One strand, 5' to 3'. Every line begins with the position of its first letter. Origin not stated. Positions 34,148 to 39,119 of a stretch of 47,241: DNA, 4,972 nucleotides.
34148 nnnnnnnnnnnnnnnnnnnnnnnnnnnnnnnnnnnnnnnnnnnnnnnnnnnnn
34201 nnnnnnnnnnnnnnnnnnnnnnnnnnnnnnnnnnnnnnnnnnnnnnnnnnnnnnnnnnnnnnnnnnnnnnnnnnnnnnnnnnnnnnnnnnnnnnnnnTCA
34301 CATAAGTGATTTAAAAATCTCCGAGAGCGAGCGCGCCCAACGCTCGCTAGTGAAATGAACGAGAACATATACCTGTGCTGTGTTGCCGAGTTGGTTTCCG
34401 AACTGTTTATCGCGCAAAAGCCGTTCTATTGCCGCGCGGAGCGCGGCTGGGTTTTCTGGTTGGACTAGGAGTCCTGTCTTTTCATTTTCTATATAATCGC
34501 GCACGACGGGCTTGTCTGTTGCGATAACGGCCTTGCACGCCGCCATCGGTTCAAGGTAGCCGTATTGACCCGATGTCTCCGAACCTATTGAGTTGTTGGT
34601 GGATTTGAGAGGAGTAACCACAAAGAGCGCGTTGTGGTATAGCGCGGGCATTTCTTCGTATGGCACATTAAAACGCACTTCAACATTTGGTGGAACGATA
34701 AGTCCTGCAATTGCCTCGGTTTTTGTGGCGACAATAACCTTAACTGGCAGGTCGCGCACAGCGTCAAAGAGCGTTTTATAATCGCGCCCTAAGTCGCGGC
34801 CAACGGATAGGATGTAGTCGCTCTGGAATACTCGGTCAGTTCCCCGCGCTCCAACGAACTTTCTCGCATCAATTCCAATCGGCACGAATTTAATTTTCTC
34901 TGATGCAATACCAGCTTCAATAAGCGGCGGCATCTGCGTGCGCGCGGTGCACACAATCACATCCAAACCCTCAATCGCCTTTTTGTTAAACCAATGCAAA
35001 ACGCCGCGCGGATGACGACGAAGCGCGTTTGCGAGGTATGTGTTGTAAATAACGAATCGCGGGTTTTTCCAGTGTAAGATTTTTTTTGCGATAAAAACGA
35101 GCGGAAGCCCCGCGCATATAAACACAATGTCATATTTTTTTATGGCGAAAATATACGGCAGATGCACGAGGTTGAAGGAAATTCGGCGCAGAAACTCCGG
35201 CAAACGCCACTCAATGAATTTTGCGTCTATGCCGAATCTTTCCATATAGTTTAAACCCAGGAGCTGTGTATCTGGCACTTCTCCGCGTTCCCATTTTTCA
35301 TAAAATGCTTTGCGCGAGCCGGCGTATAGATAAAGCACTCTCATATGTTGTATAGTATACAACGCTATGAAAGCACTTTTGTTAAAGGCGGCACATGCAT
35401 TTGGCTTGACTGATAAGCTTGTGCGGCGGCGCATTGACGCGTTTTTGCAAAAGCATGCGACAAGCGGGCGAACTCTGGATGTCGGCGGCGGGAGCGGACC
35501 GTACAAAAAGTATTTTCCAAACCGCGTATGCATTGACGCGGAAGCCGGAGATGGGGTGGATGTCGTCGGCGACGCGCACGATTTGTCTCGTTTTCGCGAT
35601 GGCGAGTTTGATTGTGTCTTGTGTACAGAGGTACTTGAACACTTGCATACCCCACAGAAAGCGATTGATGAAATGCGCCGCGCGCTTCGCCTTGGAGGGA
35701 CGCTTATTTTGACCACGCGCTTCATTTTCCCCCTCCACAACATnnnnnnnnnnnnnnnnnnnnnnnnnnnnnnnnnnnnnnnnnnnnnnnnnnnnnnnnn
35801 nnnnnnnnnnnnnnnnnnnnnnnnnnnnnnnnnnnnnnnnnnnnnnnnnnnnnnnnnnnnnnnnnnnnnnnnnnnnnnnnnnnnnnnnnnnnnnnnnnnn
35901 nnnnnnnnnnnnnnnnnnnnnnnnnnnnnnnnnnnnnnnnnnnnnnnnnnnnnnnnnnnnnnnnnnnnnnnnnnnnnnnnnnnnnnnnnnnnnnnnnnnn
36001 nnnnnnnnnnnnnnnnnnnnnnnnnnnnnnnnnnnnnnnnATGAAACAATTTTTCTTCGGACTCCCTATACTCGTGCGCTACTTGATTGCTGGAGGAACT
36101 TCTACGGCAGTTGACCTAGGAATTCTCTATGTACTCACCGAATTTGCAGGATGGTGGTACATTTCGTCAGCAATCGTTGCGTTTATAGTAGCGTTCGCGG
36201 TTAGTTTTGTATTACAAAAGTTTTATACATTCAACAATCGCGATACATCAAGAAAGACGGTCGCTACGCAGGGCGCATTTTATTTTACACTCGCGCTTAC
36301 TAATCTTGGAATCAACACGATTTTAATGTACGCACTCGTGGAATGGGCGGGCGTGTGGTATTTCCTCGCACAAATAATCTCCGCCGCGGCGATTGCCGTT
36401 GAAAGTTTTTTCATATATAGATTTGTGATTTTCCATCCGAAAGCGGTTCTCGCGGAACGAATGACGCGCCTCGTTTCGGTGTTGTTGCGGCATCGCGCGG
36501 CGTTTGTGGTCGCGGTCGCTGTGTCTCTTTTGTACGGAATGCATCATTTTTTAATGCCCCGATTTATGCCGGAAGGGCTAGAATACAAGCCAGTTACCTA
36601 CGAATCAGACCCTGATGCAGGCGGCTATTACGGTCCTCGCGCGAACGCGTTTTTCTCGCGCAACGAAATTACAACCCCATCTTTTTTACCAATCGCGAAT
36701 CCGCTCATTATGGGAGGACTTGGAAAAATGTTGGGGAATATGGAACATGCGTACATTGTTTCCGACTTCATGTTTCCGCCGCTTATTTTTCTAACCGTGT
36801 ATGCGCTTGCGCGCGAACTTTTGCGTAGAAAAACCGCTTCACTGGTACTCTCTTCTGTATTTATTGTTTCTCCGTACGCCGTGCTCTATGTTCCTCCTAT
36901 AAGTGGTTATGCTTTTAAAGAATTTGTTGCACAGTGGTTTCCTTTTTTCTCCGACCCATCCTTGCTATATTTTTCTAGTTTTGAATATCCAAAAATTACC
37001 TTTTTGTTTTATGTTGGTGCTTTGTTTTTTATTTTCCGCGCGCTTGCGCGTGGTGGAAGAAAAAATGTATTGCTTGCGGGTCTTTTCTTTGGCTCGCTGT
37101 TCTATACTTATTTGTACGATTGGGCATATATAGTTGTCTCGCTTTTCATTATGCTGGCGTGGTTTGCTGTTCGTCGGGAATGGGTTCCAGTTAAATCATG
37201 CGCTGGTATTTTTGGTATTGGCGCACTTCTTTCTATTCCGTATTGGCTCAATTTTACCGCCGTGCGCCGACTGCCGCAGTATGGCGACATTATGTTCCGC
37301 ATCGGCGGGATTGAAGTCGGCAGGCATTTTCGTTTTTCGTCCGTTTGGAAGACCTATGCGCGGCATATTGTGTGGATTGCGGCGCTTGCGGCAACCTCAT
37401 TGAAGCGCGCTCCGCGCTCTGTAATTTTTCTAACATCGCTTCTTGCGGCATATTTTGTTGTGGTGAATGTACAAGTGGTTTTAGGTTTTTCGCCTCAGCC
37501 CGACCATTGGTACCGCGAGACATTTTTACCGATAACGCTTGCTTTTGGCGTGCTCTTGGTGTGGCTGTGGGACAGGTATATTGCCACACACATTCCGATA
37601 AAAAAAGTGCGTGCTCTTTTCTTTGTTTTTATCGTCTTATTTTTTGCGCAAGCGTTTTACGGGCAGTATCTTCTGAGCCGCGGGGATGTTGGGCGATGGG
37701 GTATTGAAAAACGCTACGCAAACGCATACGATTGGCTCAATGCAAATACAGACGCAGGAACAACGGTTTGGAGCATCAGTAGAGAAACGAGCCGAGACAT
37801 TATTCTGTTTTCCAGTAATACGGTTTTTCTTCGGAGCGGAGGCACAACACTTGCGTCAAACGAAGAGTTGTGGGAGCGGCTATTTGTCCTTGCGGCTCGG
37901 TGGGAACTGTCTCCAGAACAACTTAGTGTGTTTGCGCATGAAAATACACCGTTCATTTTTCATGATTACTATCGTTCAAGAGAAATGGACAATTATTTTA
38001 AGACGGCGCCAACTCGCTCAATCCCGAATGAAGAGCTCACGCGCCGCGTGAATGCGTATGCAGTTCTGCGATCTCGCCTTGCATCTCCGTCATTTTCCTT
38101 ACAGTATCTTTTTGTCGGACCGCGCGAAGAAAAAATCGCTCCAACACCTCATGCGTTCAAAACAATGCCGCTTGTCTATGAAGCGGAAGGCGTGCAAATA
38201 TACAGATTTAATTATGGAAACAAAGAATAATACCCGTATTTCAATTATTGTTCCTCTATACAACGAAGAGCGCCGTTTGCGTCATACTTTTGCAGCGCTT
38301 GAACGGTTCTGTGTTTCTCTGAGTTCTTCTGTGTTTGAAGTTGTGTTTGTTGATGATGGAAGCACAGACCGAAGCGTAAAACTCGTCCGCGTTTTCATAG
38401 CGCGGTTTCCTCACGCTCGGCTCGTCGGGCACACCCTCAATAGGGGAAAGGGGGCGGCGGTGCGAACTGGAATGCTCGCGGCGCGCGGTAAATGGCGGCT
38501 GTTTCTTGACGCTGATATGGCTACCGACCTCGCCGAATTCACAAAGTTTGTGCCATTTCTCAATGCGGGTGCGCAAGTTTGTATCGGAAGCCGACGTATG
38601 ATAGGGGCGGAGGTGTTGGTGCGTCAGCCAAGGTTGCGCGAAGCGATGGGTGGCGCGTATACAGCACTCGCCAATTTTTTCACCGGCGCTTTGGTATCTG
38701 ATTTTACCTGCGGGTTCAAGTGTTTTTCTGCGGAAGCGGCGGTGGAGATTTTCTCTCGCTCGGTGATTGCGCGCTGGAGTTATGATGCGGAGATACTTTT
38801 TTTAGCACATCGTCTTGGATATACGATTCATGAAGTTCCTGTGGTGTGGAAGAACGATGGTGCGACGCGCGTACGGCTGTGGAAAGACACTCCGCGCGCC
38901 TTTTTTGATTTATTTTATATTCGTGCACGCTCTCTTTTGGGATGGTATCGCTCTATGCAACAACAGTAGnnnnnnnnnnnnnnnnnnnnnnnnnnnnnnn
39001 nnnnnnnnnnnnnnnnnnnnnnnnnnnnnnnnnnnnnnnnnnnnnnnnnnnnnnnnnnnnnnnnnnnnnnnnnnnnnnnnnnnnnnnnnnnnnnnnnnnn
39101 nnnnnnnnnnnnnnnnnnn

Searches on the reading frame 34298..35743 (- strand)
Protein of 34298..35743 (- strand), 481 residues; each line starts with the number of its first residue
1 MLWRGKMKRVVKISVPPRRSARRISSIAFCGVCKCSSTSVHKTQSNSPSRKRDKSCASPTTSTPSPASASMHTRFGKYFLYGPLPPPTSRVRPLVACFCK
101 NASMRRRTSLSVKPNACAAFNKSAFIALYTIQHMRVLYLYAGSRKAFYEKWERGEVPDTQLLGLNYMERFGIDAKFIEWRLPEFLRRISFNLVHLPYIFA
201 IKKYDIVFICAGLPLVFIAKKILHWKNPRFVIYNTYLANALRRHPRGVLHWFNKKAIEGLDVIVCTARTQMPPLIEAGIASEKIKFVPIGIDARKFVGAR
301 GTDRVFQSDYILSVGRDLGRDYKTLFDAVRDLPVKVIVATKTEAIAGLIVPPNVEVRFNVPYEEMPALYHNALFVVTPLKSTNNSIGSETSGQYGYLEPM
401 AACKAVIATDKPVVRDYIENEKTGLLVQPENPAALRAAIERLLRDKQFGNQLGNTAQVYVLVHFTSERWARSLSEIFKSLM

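Call 80: search_protein_families(library=pfam, proteins=[window:34298-35743:-], max_evalue=0.0001)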
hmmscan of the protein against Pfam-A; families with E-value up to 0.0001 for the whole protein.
window:34298-35743:- (481 aa): 3 families
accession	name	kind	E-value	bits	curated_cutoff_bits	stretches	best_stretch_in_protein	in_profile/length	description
PF00534.26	Glycos_transf_1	-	1.4e-15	57.7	26.4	1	345-456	66-169/172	Glycosyl transferases group 1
PF13692.12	Glyco_trans_1_4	-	5.8e-12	46.5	27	1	345-445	49-142/142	Glycosyl transferases group 1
PF13439.12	Glyco_transf_4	-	4e-05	24.2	28.5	0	178-293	47-168/170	Glycosyltransferase Family 4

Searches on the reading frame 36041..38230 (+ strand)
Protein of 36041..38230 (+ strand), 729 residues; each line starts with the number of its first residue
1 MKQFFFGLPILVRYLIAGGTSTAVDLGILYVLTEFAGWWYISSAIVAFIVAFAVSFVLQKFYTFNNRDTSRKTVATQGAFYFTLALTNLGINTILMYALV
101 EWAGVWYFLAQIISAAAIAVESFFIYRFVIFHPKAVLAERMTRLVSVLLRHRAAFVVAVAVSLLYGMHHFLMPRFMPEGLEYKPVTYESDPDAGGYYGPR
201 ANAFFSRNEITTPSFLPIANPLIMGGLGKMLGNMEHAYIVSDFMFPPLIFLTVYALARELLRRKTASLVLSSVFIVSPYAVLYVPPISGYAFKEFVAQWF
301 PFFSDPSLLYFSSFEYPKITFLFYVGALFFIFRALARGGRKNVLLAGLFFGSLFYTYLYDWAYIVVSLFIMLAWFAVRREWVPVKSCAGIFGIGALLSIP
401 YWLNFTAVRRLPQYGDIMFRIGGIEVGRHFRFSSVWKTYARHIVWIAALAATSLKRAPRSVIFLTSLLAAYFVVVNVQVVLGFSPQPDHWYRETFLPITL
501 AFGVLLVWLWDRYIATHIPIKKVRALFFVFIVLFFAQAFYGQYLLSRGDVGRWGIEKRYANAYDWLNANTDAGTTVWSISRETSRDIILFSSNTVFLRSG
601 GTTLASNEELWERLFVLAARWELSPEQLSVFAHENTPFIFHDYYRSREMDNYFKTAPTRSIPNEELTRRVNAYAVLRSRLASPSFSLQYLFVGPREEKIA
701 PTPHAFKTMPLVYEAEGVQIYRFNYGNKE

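Call 80: search_protein_families(library=pfam, proteins=[window:36041-38230:+], max_evalue=0.0001)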
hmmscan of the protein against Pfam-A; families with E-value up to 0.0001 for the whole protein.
window:36041-38230:+ (729 aa): 1 family
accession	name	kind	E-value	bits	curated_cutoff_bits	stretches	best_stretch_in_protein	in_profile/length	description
PF04138.20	GtrA_DPMS_TM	-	4.2e-20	72.5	26.1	1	13-131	1-117/117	GtrA/DPMS, transmembrane domain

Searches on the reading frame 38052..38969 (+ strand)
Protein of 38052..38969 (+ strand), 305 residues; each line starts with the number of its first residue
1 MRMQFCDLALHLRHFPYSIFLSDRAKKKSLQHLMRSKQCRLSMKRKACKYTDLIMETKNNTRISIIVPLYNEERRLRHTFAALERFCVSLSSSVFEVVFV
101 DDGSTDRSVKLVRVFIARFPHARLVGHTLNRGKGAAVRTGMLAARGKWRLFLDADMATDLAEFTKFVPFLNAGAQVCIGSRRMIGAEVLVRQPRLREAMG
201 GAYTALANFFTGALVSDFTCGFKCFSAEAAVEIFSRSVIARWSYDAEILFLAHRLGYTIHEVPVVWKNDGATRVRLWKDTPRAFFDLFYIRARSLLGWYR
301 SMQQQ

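Call 80: search_protein_families(library=pfam, proteins=[window:38052-38969:+], max_evalue=0.0001)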
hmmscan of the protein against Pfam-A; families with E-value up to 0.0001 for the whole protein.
window:38052-38969:+ (305 aa): 1 family
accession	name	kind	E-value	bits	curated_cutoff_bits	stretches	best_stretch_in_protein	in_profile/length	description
PF00535.33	Glycos_transf_2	-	1.3e-27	97.3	23.3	1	64-232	1-166/168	Glycosyl transferase family 2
